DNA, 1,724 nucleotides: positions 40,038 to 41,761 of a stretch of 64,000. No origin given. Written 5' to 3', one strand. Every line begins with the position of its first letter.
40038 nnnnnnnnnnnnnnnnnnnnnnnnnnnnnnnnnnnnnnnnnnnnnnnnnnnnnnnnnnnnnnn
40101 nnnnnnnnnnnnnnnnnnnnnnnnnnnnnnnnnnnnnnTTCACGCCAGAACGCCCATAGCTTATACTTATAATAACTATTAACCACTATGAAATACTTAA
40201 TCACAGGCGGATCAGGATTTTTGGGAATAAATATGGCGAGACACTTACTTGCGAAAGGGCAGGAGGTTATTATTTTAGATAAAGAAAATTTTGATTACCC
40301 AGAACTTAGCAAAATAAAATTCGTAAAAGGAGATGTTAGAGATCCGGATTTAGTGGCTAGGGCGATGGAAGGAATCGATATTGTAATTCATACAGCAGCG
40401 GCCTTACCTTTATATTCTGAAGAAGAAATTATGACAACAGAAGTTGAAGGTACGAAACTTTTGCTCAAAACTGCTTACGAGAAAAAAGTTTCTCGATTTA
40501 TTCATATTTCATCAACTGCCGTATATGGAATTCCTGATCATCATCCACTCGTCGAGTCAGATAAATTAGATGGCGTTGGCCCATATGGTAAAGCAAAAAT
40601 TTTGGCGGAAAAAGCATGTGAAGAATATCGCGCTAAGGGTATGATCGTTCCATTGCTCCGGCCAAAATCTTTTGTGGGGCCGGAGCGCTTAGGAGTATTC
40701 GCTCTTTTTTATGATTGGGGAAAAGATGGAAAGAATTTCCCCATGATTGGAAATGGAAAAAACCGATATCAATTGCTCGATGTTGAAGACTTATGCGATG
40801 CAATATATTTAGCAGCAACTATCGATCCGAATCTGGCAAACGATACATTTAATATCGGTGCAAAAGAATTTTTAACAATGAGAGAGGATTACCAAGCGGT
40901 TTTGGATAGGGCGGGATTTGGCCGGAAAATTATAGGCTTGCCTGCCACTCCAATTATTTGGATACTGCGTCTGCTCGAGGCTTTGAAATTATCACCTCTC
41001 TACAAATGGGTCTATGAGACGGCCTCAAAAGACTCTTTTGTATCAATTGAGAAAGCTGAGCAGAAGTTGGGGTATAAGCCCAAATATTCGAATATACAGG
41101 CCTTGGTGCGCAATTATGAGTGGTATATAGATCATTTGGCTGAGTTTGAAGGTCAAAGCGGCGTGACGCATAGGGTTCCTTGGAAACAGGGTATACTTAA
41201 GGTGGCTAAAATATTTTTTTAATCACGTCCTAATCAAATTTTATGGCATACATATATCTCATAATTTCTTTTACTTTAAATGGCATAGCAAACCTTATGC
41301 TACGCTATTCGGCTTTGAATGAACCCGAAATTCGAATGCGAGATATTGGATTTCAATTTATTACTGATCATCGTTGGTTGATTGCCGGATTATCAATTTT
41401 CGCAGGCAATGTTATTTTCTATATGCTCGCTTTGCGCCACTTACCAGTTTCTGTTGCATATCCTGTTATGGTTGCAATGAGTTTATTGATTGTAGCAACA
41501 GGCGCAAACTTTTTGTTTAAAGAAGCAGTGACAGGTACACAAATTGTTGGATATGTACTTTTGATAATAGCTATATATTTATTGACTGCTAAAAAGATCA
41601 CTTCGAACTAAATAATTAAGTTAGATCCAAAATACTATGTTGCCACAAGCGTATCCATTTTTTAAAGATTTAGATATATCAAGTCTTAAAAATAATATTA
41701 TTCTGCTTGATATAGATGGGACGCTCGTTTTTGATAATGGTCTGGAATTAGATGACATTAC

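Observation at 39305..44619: UbiA-PRTase / SDR epimerase / SMR-type flippase / HAD phosphatase cluster facing a 848-aa polytopic protein: possible lipid-linked pentose glycosylation pathway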

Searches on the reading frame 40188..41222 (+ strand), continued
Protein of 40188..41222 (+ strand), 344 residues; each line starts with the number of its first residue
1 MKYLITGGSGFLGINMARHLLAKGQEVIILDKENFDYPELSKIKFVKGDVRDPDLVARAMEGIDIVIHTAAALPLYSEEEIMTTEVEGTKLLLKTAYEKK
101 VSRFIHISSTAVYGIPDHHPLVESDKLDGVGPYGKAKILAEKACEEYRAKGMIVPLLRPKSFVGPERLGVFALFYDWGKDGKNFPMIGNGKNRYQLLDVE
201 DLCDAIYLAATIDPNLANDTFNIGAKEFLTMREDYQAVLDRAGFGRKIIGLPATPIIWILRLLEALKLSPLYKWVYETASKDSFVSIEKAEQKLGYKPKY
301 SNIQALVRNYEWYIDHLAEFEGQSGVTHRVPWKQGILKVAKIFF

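Call 60: search_dna_similar(query=window:40188-41222:+, collection=plasmids, mode=protein, max_rows=25, max_evalue=1e-30)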
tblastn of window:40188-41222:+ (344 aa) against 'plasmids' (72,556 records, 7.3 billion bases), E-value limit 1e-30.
Records with a match: 15; places in all: 15; records where one place covers at least 80% of the query: 15.
Best place of each record, by identity: <60% 15.
By first word of the organism name: Sinorhizobium 4; Mesorhizobium 3; Natronococcus 2; Rhizobium 2; Haloterrigena 1; Halostagnicola 1; Nonomuraea 1; Streptomyces 1.
By predicted mobility (MOB-suite, as given by PLSDB): non-mobilizable 8; conjugative 7.
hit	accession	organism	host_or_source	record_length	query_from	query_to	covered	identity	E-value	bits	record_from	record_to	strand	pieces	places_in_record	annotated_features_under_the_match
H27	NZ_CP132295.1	Natronococcus sp. AD-5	cell culture,sediment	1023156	4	341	98%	52.2%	3e-105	345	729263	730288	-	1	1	record has no annotation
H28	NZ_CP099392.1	Natronococcus sp. CG52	cell culture,salt lake sediment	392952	4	341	98%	51.3%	1e-101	335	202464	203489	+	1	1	NAD(P)-dependent oxidoreductase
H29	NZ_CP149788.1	Haloterrigena sp. KLK7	cell culture,salt lake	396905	4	341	98%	49.4%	5e-100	330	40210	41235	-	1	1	NAD-dependent epimerase/dehydratase family protein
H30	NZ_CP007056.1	Halostagnicola larsenii XH-48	-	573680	4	341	98%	48.7%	2e-99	328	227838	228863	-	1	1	NAD(P)-dependent oxidoreductase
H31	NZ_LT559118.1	Nonomuraea gerenzanensis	-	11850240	2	344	100%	42.2%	2e-83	282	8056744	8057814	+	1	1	none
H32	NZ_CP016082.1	Streptomyces sp. SAT1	Adenophora trachelioides Maxim.,single ...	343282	2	344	100%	42.2%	2e-88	297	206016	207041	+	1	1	NAD-dependent epimerase/dehydratase family protein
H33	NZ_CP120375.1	Sinorhizobium garamanticum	Argyrolobium uniflorum,Cell culture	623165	4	339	98%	35.0%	2e-60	216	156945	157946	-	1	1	NAD-dependent epimerase/dehydratase family protein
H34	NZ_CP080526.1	Mesorhizobium sp. AR07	Oxytropis sp.,Cell culture,root nodule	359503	4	339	98%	35.0%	1e-57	208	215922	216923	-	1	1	NAD-dependent epimerase/dehydratase family protein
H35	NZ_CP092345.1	Rhizobium gallicum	Phaseolus vulgaris,Cell culture,nodule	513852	4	339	98%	34.1%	4e-54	198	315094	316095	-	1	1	NAD-dependent epimerase/dehydratase family protein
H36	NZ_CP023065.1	Sinorhizobium sp. CCBAU 05631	G.max,nodule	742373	4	337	97%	34.3%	1e-55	202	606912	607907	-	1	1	NAD-dependent epimerase/dehydratase family protein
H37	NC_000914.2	Sinorhizobium fredii NGR234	-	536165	4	337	97%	34.0%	2e-55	202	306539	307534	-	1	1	NAD-dependent epimerase/dehydratase family protein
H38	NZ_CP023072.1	Sinorhizobium fredii CCBAU 83666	G.max,nodule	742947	4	337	97%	33.7%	3e-54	198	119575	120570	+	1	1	NAD-dependent epimerase/dehydratase family protein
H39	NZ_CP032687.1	Rhizobium sp. CCGE531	Phaseolus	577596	4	339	98%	33.2%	5e-56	203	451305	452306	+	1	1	NAD-dependent epimerase/dehydratase family protein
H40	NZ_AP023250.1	Mesorhizobium sp. 131-2-5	Lotus japonicus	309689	4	339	98%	33.2%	4e-53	195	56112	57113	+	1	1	NAD-dependent epimerase/dehydratase family protein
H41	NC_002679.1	Mesorhizobium japonicum MAFF 303099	-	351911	4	339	98%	33.2%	4e-53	195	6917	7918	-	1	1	NAD-dependent epimerase/dehydratase family protein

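Call 61: get_annotated_region(hit=H39, flank=9000)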
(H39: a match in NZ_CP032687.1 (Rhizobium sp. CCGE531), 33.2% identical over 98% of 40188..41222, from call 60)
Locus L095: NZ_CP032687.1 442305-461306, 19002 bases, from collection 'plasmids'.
description: Rhizobium sp. CCGE531 plasmid pRCCGE531b, complete sequence
organism: Rhizobium sp. CCGE531 (NCBI taxid 2364271)
taxonomy: Bacteria; Pseudomonadota; Alphaproteobacteria; Hyphomicrobiales; Rhizobiaceae; Rhizobium; Rhizobium sp. CCGE531
host: -; source: Phaseolus; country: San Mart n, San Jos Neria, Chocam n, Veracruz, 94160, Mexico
typing (MOB-suite, as given by PLSDB): conjugative; relaxase MOBQ; mating-pair formation MPF_T
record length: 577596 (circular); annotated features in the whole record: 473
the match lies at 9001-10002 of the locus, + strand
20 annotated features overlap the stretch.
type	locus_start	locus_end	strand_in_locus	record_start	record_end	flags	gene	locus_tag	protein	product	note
CDS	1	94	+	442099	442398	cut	-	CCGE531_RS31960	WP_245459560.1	hypothetical protein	-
CDS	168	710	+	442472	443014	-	-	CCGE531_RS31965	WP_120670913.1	hypothetical protein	-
CDS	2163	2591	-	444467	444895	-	-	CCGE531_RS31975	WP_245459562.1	hypothetical protein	-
CDS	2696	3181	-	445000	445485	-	-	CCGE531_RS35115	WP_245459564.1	hypothetical protein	-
CDS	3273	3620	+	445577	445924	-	-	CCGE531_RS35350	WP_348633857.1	hypothetical protein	-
CDS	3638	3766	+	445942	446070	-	-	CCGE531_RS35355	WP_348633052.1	hypothetical protein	-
CDS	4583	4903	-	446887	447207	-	-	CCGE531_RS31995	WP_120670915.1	hypothetical protein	-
CDS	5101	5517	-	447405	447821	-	-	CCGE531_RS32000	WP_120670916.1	multiubiquitin domain-containing protein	-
CDS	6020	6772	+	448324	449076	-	-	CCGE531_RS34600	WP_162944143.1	hypothetical protein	-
CDS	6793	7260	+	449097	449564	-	-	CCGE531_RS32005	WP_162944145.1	hypothetical protein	-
CDS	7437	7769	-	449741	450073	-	-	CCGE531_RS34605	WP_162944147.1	hypothetical protein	-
CDS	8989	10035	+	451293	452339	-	-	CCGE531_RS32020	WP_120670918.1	NAD-dependent epimerase/dehydratase family protein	-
CDS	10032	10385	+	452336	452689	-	-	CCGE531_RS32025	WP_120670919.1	SMR family transporter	-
CDS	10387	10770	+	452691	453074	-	-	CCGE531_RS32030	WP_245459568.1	hypothetical protein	-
CDS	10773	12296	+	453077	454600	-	-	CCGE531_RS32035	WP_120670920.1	GMC family oxidoreductase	-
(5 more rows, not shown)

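Call 62: get_annotated_region(hit=H29, flank=8000)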
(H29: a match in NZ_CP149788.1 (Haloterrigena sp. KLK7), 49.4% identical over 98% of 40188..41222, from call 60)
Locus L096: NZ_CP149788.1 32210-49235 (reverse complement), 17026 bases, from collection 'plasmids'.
description: Haloterrigena sp. KLK7 plasmid unnamed1, complete sequence
organism: Haloterrigena sp. KLK7 (NCBI taxid 3132747)
taxonomy: Archaea; Euryarchaeota; Halobacteria; Halobacteriales; Natrialbaceae; Haloterrigena; Haloterrigena sp. KLK7
host: -; source: cell culture,salt lake; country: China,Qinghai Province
typing (MOB-suite, as given by PLSDB): non-mobilizable
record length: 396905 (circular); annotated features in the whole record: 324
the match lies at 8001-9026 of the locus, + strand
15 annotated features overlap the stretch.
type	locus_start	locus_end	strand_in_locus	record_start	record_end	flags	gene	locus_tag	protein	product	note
CDS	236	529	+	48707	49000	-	-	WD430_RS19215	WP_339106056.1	hypothetical protein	-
CDS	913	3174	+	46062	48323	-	-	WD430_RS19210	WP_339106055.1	AAA domain-containing protein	-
CDS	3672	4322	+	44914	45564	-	-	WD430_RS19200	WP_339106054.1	hypothetical protein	-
CDS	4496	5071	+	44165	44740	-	-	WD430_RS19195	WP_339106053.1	DoxX family protein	-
CDS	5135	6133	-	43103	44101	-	-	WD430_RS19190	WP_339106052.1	lysylphosphatidylglycerol synthase transmembrane domain-containing protein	-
CDS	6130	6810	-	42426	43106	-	-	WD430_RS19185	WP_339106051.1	PHP domain-containing protein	-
CDS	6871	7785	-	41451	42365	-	-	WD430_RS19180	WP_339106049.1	decaprenyl-phosphate phosphoribosyltransferase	-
CDS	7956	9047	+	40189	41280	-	-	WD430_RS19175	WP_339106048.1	NAD-dependent epimerase/dehydratase family protein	-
CDS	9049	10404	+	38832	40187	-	-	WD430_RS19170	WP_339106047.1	DolP-mannose mannosyltransferase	GO:0035269 - protein O-linked mannosylation [Evidence IEA]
CDS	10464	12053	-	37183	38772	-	-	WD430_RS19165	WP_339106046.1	glycosyltransferase family 39 protein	-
CDS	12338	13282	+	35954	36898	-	-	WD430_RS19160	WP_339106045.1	DMT family transporter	GO:0055085 - transmembrane transport [Evidence IEA]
CDS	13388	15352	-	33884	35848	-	-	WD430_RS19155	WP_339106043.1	ATP-binding protein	-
CDS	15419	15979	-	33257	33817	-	-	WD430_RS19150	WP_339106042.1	hypothetical protein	-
CDS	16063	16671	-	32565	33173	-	-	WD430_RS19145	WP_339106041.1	metal-dependent hydrolase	-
CDS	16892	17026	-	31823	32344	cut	-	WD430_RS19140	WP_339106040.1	pyridoxamine 5'-phosphate oxidase family protein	GO:0008615 - pyridoxine biosynthetic process [Evidence IEA]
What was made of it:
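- Haloarchaeal set: PHP, DPPRS, SDR, 2x GT-C (call 62).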

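Call 65: search_protein_families(library=pfam, proteins=[L091:2782-3360:+, L091:3357-3983:+, L091:3983-4294:+, L091:4291-5649:+, L091:5694-6623:+, L091:6601-8205:+, L091:8099-9973:+, L091:11072-11656:+, L091:11695-13824:+, L091:13831-15750:+], max_evalue=0.001)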
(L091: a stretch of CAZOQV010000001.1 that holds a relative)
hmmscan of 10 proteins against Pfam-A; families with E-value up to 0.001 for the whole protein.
L091:2782-3360:+ (192 aa): 0 families

L091:3357-3983:+ (208 aa): 1 family
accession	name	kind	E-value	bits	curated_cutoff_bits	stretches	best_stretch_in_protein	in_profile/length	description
PF04350.18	PilO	-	0.0004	21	22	0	72-203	19-141/145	Pilus assembly protein, PilO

L091:3983-4294:+ (103 aa): 0 families

L091:4291-5649:+ (452 aa): 1 family
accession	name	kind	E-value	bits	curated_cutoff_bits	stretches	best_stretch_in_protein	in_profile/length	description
PF19077.6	Big_13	-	4.3e-07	30.8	27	1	272-333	20-82/102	Bacterial Ig-like domain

L091:5694-6623:+ (309 aa): 1 family
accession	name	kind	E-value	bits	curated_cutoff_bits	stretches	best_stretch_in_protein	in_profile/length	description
PF01040.23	UbiA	-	1.3e-24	87.3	34.2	1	37-231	17-214/250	UbiA prenyltransferase family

L091:6601-8205:+ (534 aa): 2 families
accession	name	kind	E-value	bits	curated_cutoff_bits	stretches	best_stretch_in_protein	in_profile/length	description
PF13231.12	PMT_2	-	1.8e-07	31.9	26.1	1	86-219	21-151/160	Dolichyl-phosphate-mannose-protein mannosyltransferase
PF02366.24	PMT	-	3.6e-07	30.5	22.7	1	81-204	76-205/245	Dolichyl-phosphate-mannose-protein mannosyltransferase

L091:8099-9973:+ (624 aa): 2 families
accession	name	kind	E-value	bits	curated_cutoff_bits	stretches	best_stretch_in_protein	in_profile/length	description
PF13231.12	PMT_2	-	7.9e-13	49.4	26.1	1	139-254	18-132/160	Dolichyl-phosphate-mannose-protein mannosyltransferase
PF02366.24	PMT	-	3.2e-07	30.6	22.7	1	121-260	59-205/245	Dolichyl-phosphate-mannose-protein mannosyltransferase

L091:11072-11656:+ (194 aa): 3 families
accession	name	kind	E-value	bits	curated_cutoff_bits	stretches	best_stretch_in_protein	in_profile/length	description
PF01569.27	PAP2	-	2e-13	50.6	27.2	1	60-172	3-123/130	PAP2 superfamily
PF14378.12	PAP2_3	-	7.4e-08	32.9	27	1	105-167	125-188/190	PAP2 superfamily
PF14360.12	PAP2_C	-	6.5e-06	27.1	27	1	109-169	8-71/74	PAP2 superfamily C-terminal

L091:11695-13824:+ (709 aa): 1 family
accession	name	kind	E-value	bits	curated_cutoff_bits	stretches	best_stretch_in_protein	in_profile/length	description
PF10060.15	DUF2298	-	1.6e-92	311.5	27.8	2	48-452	1-387/488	Uncharacterized membrane protein (DUF2298)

L091:13831-15750:+ (639 aa): 6 families
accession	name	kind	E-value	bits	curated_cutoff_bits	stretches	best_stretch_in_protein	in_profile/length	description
PF00580.27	UvrD-helicase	-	1.8e-84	284.1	23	1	10-283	1-271/271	UvrD/REP helicase N-terminal domain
PF13361.12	UvrD_C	-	1.6e-61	209.1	25.6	2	288-441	1-154/350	UvrD-like helicase C-terminal domain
PF13245.12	AAA_19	-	1e-23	84.4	25.1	1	14-266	1-132/134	AAA domain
PF13538.12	UvrD_C_2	-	9.6e-08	32.2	27.4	1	523-578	4-50/52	UvrD-like helicase C-terminal domain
PF13604.12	AAA_30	-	6.5e-07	29.7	27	1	10-85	2-77/191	AAA domain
PF01443.25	Viral_helicase1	-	6.2e-06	26.6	21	0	513-579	176-226/228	Viral superfamily 1 RNA helicase core domain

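Call 66: search_protein_families(library=pfam, proteins=[L054:3915-5465:+, L054:5467-6522:+, L054:6509-7222:+, L054:7231-8721:+, L054:8723-9991:+, L054:11074-12786:+, L054:12795-13337:+, L054:13348-14703:+, L054:14700-15656:-], max_evalue=0.001)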
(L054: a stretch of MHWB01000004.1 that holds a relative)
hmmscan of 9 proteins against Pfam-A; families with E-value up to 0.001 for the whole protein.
L054:3915-5465:+ (516 aa): 5 families
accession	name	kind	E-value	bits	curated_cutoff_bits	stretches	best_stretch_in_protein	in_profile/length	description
PF00534.26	Glycos_transf_1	-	8.1e-37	126.8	26.4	1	185-346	7-171/172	Glycosyl transferases group 1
PF13692.12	Glyco_trans_1_4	-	3.1e-28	99.3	27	1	195-333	3-142/142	Glycosyl transferases group 1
PF04138.20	GtrA_DPMS_TM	-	7.8e-21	74.9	26.1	1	397-513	1-117/117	GtrA/DPMS, transmembrane domain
PF20706.3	GT4-conflict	-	1.3e-09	38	26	1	153-307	158-321/385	Family 4 Glycosyltransferase in conflict systems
PF13439.12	Glyco_transf_4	-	2e-06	28.4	28.5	1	35-170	22-162/170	Glycosyltransferase Family 4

L054:5467-6522:+ (351 aa): 4 families
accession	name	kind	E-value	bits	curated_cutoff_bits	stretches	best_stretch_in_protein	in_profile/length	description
PF00534.26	Glycos_transf_1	-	2e-18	66.9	26.4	1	162-314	7-159/172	Glycosyl transferases group 1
PF13692.12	Glyco_trans_1_4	-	3.8e-15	56.8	27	1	171-312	2-141/142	Glycosyl transferases group 1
PF13524.12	Glyco_trans_1_2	-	1.4e-07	32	25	1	208-342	21-142/144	Glycosyl transferase-like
PF13477.12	Glyco_trans_4_2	-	0.00015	22.4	23.4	1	19-102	12-96/139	Glycosyl transferase 4-like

L054:6509-7222:+ (237 aa): 2 families
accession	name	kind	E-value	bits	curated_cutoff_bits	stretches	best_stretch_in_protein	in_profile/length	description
PF00535.33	Glycos_transf_2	-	2.5e-24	86.5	23.3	1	8-167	1-167/168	Glycosyl transferase family 2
PF13641.12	Glyco_tranf_2_3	-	1.6e-06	28.7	27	1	6-107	2-117/230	Glycosyltransferase like family 2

L054:7231-8721:+ (496 aa): 1 family
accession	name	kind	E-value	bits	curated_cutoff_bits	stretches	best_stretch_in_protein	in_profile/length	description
PF09852.15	DUF2079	-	6.2e-05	22.7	28.2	1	46-267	14-230/459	Predicted membrane protein (DUF2079)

L054:8723-9991:+ (422 aa): 4 families
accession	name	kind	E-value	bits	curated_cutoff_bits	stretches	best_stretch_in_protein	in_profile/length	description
PF01040.23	UbiA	-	1.3e-23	84.1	34.2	1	167-387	6-235/250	UbiA prenyltransferase family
PF00702.32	Hydrolase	-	5.6e-06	27.3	26.4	1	41-102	107-181/191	haloacid dehalogenase-like hydrolase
PF13242.12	Hydrolase_like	-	6.2e-06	26.5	22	1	74-140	1-72/75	HAD-hyrolase-like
PF09419.16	PGP_phosphatase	-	0.00029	20.9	20.4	0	16-114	43-158/168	Mitochondrial PGP phosphatase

L054:11074-12786:+ (570 aa): 0 families

L054:12795-13337:+ (180 aa): 1 family
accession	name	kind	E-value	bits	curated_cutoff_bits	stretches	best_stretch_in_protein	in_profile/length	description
PF00908.23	dTDP_sugar_isom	-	5.9e-70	234.8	27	1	8-176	2-168/168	dTDP-4-dehydrorhamnose 3,5-epimerase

L054:13348-14703:+ (451 aa): 1 family
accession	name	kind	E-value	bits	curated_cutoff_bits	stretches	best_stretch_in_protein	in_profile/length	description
PF13231.12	PMT_2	-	0.0001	23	26.1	1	87-238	4-157/160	Dolichyl-phosphate-mannose-protein mannosyltransferase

L054:14700-15656:- (318 aa): 1 family
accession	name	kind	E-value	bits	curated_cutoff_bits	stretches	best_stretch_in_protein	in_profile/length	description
PF00535.33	Glycos_transf_2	-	1.8e-25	90.2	23.3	1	8-170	1-165/168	Glycosyl transferase family 2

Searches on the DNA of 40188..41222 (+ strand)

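Call 59: search_dna_similar(query=L091:10001-11023:+, collection=ecoli_genomes, mode=distant, max_rows=15, max_evalue=0.001)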
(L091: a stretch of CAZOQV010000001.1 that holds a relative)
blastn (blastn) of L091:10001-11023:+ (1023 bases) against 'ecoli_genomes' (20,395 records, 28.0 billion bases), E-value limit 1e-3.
No match.
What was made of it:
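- Tried and rejected: A blastn of a gammaproteobacterial SDR gene against E. coli genomes found nothing (call 59).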

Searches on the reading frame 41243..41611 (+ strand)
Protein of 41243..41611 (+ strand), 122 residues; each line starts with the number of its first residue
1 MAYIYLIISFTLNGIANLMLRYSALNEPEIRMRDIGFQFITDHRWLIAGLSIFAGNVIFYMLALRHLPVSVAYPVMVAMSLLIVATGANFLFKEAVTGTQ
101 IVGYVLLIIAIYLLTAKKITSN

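Call 3: search_protein_families(library=pfam, proteins=[window:41243-41611:+], max_evalue=0.01)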
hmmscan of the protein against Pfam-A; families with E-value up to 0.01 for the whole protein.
window:41243-41611:+ (122 aa): 5 families
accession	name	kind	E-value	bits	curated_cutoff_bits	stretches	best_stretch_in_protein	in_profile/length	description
PF10639.15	TMEM234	-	4.5e-06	27.2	30.1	1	34-114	32-112/113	Putative transmembrane family 234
PF00893.25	Multi_Drug_Res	-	0.00014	22.8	23.7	1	43-107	29-93/93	Small Multidrug Resistance protein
PF00892.27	EamA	-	0.00021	22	28.2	1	45-115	65-134/135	EamA-like transporter family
PF07857.17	TMEM144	-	0.00068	19.2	26.2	1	51-113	261-320/332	Transmembrane family, TMEM144 of transporters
PF05653.20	Mg_trans_NIPA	-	0.0023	17.6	26.2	1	27-114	34-119/295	Magnesium transporter NIPA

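Call 4: search_protein_families(library=ncbifam, proteins=[window:41243-41611:+], max_evalue=0.01)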
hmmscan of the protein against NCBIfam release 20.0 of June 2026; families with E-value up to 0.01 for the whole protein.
window:41243-41611:+ (122 aa): 13 families
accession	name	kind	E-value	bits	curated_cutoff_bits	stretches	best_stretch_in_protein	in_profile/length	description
NF002816.2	PRK02971.1-2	equivalog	4.6e-10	40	99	1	7-117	4-119/120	4-amino-4-deoxy-L-arabinose-phosphoundecaprenol flippase subunit ArnF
NF011625.2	PRK15051.1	equivalog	6.7e-06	26.3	92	1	45-115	39-108/111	4-amino-4-deoxy-L-arabinose-phosphoundecaprenol flippase subunit ArnE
NF051482.1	EbrB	exception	2.7e-05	24.8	160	1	51-117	38-104/105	SMR family multidrug efflux transporter EbrB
NF012170.0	qac_SMR_J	exception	0.00023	21.4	210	1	47-115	32-101/107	quaternary ammonium compound efflux SMR transporter QacJ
NF000023.1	qac_SMR_C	exception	0.00027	21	200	1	1-113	1-99/107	quaternary ammonium compound efflux SMR transporter QacC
TIGR03340.1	phn_DUF6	hypoth_equivalog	0.00042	20.1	288.15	1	59-118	75-137/281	phosphonate utilization associated putative membrane protein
NF000384.1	QacCGHJ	equivalog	0.00067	19.9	160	1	53-115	37-101/107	QacCGHJ group quaternary ammonium compound efflux SMR transporter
NF007767.1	PRK10452.1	equivalog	0.00099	19.3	122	1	46-115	33-102/120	multidrug/spermidine efflux SMR transporter subunit MdtJ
NF033137.0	SMR_qac_int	equivalog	0.001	19.6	188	1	56-114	42-100/109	Qac family quaternary ammonium compound efflux SMR transporter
NF033136.1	SMR_qac_K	exception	0.0015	19.3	205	1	56-115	41-102/110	quaternary ammonium compound efflux SMR transporter QacK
NF000279.1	qac_SMR_H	exception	0.0017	18.7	205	1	56-115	40-101/107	quaternary ammonium compound efflux SMR transporter QacH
NF051481.1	EbrA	exception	0.0018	18.6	160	0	43-114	29-102/104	SMR family multidrug efflux transporter EbrA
NF000276.2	SMR_qac_E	exception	0.0037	17.6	185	1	55-113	39-99/101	quaternary ammonium compound efflux SMR transporter QacE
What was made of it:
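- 41243..41611 (+): Small 4-TM DMT/SMR-superfamily protein (122 aa), ArnE/ArnF-like; proposed flippase of the lipid-linked pentose. Pfam TMEM234, Multi_Drug_Res and EamA, all just below their cut-offs (calls 3, 4).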
